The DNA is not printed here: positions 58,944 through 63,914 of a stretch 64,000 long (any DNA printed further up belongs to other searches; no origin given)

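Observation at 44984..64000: Hybrid lipo-NRPS / PKS biosynthetic gene cluster that runs off the window end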

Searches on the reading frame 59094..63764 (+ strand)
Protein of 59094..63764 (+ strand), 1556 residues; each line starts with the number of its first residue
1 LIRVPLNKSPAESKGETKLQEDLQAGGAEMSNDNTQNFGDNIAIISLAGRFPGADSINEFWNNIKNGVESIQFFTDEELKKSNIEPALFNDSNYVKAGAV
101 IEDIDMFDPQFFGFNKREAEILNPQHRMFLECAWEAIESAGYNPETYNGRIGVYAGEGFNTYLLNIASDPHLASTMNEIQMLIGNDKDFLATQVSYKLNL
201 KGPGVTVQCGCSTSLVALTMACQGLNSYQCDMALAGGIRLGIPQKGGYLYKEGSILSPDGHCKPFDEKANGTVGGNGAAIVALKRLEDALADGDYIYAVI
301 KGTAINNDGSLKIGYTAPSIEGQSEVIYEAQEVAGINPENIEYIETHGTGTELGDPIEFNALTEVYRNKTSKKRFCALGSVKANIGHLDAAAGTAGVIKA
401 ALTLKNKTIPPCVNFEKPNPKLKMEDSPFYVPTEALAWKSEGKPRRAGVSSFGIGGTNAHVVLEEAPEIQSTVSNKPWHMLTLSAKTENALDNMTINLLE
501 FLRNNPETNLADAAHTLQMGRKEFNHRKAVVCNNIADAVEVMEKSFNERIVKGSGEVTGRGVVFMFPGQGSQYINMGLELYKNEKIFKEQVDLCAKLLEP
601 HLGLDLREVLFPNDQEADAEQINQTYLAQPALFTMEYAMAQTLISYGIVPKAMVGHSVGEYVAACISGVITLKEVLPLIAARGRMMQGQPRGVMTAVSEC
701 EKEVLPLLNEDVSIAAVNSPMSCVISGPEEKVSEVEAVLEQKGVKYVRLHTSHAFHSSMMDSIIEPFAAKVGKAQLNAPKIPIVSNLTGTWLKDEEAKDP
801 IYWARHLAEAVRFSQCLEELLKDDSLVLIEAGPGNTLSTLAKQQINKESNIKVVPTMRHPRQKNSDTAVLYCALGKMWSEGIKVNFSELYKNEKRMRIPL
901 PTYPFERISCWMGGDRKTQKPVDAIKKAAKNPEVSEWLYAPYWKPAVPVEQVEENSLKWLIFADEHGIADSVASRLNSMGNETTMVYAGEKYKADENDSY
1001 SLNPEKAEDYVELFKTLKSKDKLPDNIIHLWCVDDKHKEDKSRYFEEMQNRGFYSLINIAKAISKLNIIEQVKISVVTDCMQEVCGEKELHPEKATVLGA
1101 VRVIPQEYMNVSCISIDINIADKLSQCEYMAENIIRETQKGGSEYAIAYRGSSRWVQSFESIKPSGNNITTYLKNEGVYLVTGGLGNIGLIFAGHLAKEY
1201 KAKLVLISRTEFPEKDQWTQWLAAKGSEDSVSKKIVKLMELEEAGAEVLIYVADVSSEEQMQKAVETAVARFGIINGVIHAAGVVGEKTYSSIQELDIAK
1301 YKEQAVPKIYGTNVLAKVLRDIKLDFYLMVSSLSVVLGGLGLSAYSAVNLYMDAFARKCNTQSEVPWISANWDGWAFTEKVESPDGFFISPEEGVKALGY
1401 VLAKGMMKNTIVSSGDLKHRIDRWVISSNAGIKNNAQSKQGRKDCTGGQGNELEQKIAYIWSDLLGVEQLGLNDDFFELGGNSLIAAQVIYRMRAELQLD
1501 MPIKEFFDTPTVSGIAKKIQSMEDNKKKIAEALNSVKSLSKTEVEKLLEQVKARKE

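Call 3: search_protein_families(library=pfam, proteins=[window:59094-63764:+], max_evalue=0.001)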
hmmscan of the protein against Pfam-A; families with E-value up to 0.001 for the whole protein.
window:59094-63764:+ (1556 aa): 11 families
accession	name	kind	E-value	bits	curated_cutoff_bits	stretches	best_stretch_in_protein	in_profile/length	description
PF00109.32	ketoacyl-synt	-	2.4e-67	227.6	20.8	1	41-289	3-252/252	Beta-ketoacyl synthase, N-terminal domain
PF00698.26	Acyl_transf_1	-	5.2e-57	194.2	32.7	1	563-864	1-301/319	Acyl transferase domain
PF02801.28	Ketoacyl-synt_C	-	1.8e-42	144.5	20.8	1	297-416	1-119/119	Beta-ketoacyl synthase, C-terminal domain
PF08659.16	KR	-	5.6e-38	131.1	22.6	1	1177-1375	1-178/180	KR domain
PF22621.2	CurL-like_PKS_C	-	2.2e-24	85.6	27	1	479-540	1-62/64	CurL-like, PKS C-terminal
PF21394.3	Beta-ketacyl_N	-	5.6e-21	75.3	26.9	1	960-1120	4-155/170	Beta-ketoacyl synthase-like, N-terminal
PF16197.11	KAsynt_C_assoc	-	3e-19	69.9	33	1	418-531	1-111/111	Ketoacyl-synthetase C-terminal extension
PF22336.2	RhiE-like_linker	-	8.9e-15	54.9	27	1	483-544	2-62/67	RhiE-like, KS-MAT linker domain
PF00550.31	PP-binding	-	1.7e-12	47.8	20.8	1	1456-1517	2-65/67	Phosphopantetheine attachment site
PF13561.12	adh_short_C2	-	1.1e-10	42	27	1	1240-1317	38-113/236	Enoyl-(Acyl carrier protein) reductase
PF00106.31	adh_short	-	6.3e-08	32.8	26.6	1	1239-1301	42-104/195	short chain dehydrogenase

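Call 7: find_encoding_contigs(protein=window:59181-63764:+, flank=10000, max_places=6)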
Protein window:59181-63764:+ (1527 aa): 1 contig read that carries it; 1 place shown.
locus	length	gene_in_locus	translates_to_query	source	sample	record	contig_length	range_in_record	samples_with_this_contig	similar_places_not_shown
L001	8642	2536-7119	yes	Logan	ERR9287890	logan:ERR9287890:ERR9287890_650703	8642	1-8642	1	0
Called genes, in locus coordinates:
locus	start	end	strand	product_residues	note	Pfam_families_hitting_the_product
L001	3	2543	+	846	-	?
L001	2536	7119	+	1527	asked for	PF00109:ketoacyl-synt, PF02801:Ketoacyl-synt_C, PF16197:KAsynt_C_assoc, PF22336:RhiE-like_linker, PF22621:CurL-like_PKS_C, PF00698:Acyl_transf_1, PF21394:Beta-ketacyl_N, PF08659:KR, +3 more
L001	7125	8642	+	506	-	?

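Call 8: find_related_loci(query=window:59181-63764:+, collection=genome_contigs, flank=10000)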
Query window:59181-63764:+ (1527 aa) in genome_contigs; peptide patterns used: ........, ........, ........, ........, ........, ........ (x = any residue, [..] = any of these).
115 stretches matched a pattern; 5 encode a relative of the query (tblastn E <= 1e-3); 5 distinct loci.
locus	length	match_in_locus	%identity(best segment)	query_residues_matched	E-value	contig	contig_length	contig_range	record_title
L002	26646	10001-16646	49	4-1526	0e+0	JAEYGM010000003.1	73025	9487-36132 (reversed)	MAG: Bacillota bacterium isolate OH_HFB_289 k127_1516917, whole genome shotgun sequence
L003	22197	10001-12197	31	28-814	4e-38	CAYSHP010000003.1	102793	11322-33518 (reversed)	MAG TPA_asm: uncultured Halanaerobiales bacterium isolate binchicken_co218_284 genome assembly, contig: NODE_60_length_1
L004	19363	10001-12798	31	13-824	2e-28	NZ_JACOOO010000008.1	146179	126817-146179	Clostridium hominis strain NSJ-6 CP1_SP_D3_30_ctg013, whole genome shotgun sequence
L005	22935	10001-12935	28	13-814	1e-24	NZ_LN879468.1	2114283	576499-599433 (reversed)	Clostridium massiliamazoniense strain ND2, whole genome shotgun sequence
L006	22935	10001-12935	27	13-814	3e-24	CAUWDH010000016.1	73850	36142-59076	MAG: uncultured Sarcina sp. isolate ERS329812__bin16 genome assembly, contig: ERS329812_NODE_100_length_73850_cov_6.0270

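Call 15: find_homologous_proteins(query=L001:7125-8642:+, max_evalue=1e-50)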
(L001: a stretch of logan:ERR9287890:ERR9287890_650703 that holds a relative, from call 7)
Query L001:7125-8642:+ (506 aa): 1265 proteins with E <= 1e-50 among 8000 candidates; the best 120 are listed.
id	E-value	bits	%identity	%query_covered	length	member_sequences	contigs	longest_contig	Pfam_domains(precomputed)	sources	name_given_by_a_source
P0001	1.4e-204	698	45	89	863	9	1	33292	PF00668.26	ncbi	ncbi:condensation domain-containing protein, partial [Paenibacillus sonchi]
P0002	1.6e-184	632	47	65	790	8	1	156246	PF00668.26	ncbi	ncbi:condensation domain-containing protein, partial [Paenibacillus jilunlii]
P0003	1.9e-176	606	57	92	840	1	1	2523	PF00668.26,PF00550.32,PF00501.35,PF13193.13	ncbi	ncbi:MAG: condensation domain-containing protein, partial [Lutisporaceae bacterium]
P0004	1.3e-174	600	38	89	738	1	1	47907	PF00668.26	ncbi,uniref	ncbi:condensation domain-containing protein, partial [Brevibacillus parabrevis]|uniref:condensation 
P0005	1.2e-171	590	55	95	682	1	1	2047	PF00668.26,PF00550.32,PF00501.35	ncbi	ncbi:condensation domain-containing protein, partial [Bacillus subtilis]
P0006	2.5e-170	585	54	94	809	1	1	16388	PF00668.26,PF00550.32,PF00501.35,PF13193.13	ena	-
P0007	9.5e-170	584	54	97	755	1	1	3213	PF00668.26,PF00550.32,PF00501.35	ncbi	ncbi:non-ribosomal peptide synthetase, partial [Clostridium faecium]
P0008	5.9e-169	581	43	95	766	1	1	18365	PF00668.26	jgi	jgi:non-ribosomal peptide synthetase component F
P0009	1.1e-167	577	53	97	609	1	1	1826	PF00668.26,PF00550.32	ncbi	ncbi:MAG: condensation domain-containing protein, partial [Bacillota bacterium]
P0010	2.6e-167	575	53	91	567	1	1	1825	PF00668.26,PF00550.32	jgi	jgi:acyl carrier protein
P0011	1.4e-165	570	41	95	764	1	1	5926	PF00668.26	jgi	-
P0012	6.1e-165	568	53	92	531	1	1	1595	PF00668.26,PF00550.32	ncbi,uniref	ncbi:condensation domain-containing protein, partial [Paenibacillus forsythiae]|uniref:condensation 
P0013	7.6e-165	567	56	91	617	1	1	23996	PF00668.26,PF00501.35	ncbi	-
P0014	8.5e-165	567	57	88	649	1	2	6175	PF00668.26,PF00501.35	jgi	-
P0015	2.5e-164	566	52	92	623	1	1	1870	PF00668.26,PF00550.32,PF13193.13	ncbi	ncbi:MAG: condensation domain-containing protein, partial [Lutisporaceae bacterium]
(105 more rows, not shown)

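Call 23: search_protein_families(library=pfam, proteins=[L002:30-3398:+, L002:3382-6519:+, L002:6875-10333:+, L002:10314-17252:+, L002:17253-18527:+, L002:18561-23384:+], max_evalue=0.00001)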
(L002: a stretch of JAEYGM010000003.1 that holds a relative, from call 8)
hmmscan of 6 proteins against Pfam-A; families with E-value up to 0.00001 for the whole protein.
L002:30-3398:+ (1122 aa): 9 families
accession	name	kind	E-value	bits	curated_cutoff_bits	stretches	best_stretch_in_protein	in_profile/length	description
PF08659.16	KR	-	2.3e-41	142.1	22.6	1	716-913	1-179/180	KR domain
PF22621.2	CurL-like_PKS_C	-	5e-21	74.9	27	1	72-133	1-62/64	CurL-like, PKS C-terminal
PF16197.11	KAsynt_C_assoc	-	1.3e-20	74.3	33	1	12-120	2-107/111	Ketoacyl-synthetase C-terminal extension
PF21394.3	Beta-ketacyl_N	-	2.6e-17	63.4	26.9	1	507-664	21-164/170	Beta-ketoacyl synthase-like, N-terminal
PF22336.2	RhiE-like_linker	-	2e-15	56.9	27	1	76-134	2-59/67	RhiE-like, KS-MAT linker domain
PF00550.31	PP-binding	-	4.3e-15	56.2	20.8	1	1017-1081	1-67/67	Phosphopantetheine attachment site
PF00698.26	Acyl_transf_1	-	3.5e-12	46.9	32.7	1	156-284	1-123/319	Acyl transferase domain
PF00106.31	adh_short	-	1e-09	38.6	26.6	1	777-893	40-160/195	short chain dehydrogenase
PF13561.12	adh_short_C2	-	5.1e-09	36.5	27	0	787-850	44-109/236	Enoyl-(Acyl carrier protein) reductase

L002:3382-6519:+ (1045 aa): 7 families
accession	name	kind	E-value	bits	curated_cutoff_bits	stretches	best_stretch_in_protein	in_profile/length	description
PF00109.32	ketoacyl-synt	-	7.4e-75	252.2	20.8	1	16-265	3-252/252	Beta-ketoacyl synthase, N-terminal domain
PF00698.26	Acyl_transf_1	-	2.8e-51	175.3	32.7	1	540-824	2-280/319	Acyl transferase domain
PF02801.28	Ketoacyl-synt_C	-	7.8e-45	152.2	20.8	1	273-392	1-119/119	Beta-ketoacyl synthase, C-terminal domain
PF22621.2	CurL-like_PKS_C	-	7.8e-22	77.5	27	1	455-518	1-64/64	CurL-like, PKS C-terminal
PF16197.11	KAsynt_C_assoc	-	3.5e-17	63.2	33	1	397-507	4-111/111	Ketoacyl-synthetase C-terminal extension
PF00550.31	PP-binding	-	4.3e-17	62.6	20.8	1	944-1005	2-65/67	Phosphopantetheine attachment site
PF22336.2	RhiE-like_linker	-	4.8e-16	58.9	27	1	458-518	1-60/67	RhiE-like, KS-MAT linker domain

L002:6875-10333:+ (1152 aa): 4 families
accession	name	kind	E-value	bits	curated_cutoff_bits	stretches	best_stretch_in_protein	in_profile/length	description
PF00668.25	Condensation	-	4.7e-122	408.4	30.6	1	74-519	3-455/456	Condensation domain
PF00501.34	AMP-binding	-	1.8e-81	274.3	29.9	1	540-886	1-384/384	AMP-binding enzyme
PF00550.31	PP-binding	-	6.4e-14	52.4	20.8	1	1049-1111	3-67/67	Phosphopantetheine attachment site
PF13193.12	AMP-binding_C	-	8.5e-11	43.1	24.5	1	943-1018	1-76/76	AMP-binding enzyme C-terminal domain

L002:10314-17252:+ (2312 aa): 9 families
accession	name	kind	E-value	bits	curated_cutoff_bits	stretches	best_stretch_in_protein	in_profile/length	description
PF00668.25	Condensation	-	2.7e-132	442.1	30.6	1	1080-1512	3-456/456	Condensation domain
PF00501.34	AMP-binding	-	1.4e-91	307.7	29.9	1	1532-1879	1-384/384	AMP-binding enzyme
PF00109.32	ketoacyl-synt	-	4.8e-68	229.9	20.8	1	16-264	4-252/252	Beta-ketoacyl synthase, N-terminal domain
PF00698.26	Acyl_transf_1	-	1.2e-53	183.1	32.7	1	538-833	1-291/319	Acyl transferase domain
PF02801.28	Ketoacyl-synt_C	-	1.6e-41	141.5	20.8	1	272-390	1-118/119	Beta-ketoacyl synthase, C-terminal domain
PF00550.31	PP-binding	-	3.6e-33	114.1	20.8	2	998-1062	1-67/67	Phosphopantetheine attachment site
PF22621.2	CurL-like_PKS_C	-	4.7e-23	81.4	27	1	454-517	1-64/64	CurL-like, PKS C-terminal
PF16197.11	KAsynt_C_assoc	-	1.2e-18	68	33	1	393-502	1-107/111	Ketoacyl-synthetase C-terminal extension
PF22336.2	RhiE-like_linker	-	1.3e-17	63.9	27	1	458-519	2-62/67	RhiE-like, KS-MAT linker domain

L002:17253-18527:+ (424 aa): 1 family
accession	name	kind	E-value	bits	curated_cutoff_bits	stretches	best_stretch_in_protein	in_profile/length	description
PF00698.26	Acyl_transf_1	-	1.2e-43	150.3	32.7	1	6-288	2-278/319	Acyl transferase domain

L002:18561-23384:+ (1607 aa): 13 families
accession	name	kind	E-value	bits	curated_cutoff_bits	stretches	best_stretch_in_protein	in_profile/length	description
PF00109.32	ketoacyl-synt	-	2.2e-70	237.6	20.8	1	29-286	2-252/252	Beta-ketoacyl synthase, N-terminal domain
PF08659.16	KR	-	5.5e-52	176.7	22.6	1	1191-1386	1-180/180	KR domain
PF02801.28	Ketoacyl-synt_C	-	7.1e-43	145.8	20.8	1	294-411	1-118/119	Beta-ketoacyl synthase, C-terminal domain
PF14765.12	PS-DH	-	2.2e-20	73.3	23.7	1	820-944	29-162/166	Polyketide synthase dehydratase N-terminal domain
PF22621.2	CurL-like_PKS_C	-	2.4e-19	69.5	27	1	480-542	1-63/64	CurL-like, PKS C-terminal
PF21089.3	PKS_DH_N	-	1.5e-17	63.8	27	1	671-770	1-102/103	Polyketide synthase dehydratase domain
PF00550.31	PP-binding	-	1.1e-13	51.7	20.8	1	1493-1556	2-67/67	Phosphopantetheine attachment site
PF16197.11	KAsynt_C_assoc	-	6.9e-13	49.4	33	1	414-522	1-103/111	Ketoacyl-synthetase C-terminal extension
PF21394.3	Beta-ketacyl_N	-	1.2e-11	45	26.9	1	989-1146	8-164/170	Beta-ketoacyl synthase-like, N-terminal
PF00106.31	adh_short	-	1.2e-11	44.9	26.6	1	1193-1380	3-175/195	short chain dehydrogenase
PF22336.2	RhiE-like_linker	-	1.3e-10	41.5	27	1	484-545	2-62/67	RhiE-like, KS-MAT linker domain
PF13561.12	adh_short_C2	-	4.6e-09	36.7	27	1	1253-1380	38-169/236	Enoyl-(Acyl carrier protein) reductase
PF00108.29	Thiolase_N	-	1.5e-06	28.2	26.4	1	198-234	76-112/260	Thiolase, N-terminal domain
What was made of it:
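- Closest known: Lipopeptide and hybrid NRPS-PKS lines that start with FAAL-ACP. Different: The best genome-collection relative of the PKS is 49% identical and lies in a differently organised cluster (L002; calls 8, 23).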

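Call 60: list_cluster_members(proteins=[window:59181-63764:+, window:48232-51621:+, window:44984-45721:+, window:45952-47226:+])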
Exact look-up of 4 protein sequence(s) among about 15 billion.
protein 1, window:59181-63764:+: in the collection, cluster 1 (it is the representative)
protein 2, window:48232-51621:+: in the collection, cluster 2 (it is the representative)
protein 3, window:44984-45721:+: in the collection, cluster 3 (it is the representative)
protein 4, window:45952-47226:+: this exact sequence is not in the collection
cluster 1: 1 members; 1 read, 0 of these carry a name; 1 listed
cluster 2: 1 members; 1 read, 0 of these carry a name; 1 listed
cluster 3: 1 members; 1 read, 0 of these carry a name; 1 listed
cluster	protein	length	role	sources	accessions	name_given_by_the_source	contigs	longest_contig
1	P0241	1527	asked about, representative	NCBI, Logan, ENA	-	-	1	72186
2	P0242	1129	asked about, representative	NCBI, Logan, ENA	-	-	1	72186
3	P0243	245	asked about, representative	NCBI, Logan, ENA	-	-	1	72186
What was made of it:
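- Checked: The AT is probably 45961, because the 45952 product is not on record (call 60).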
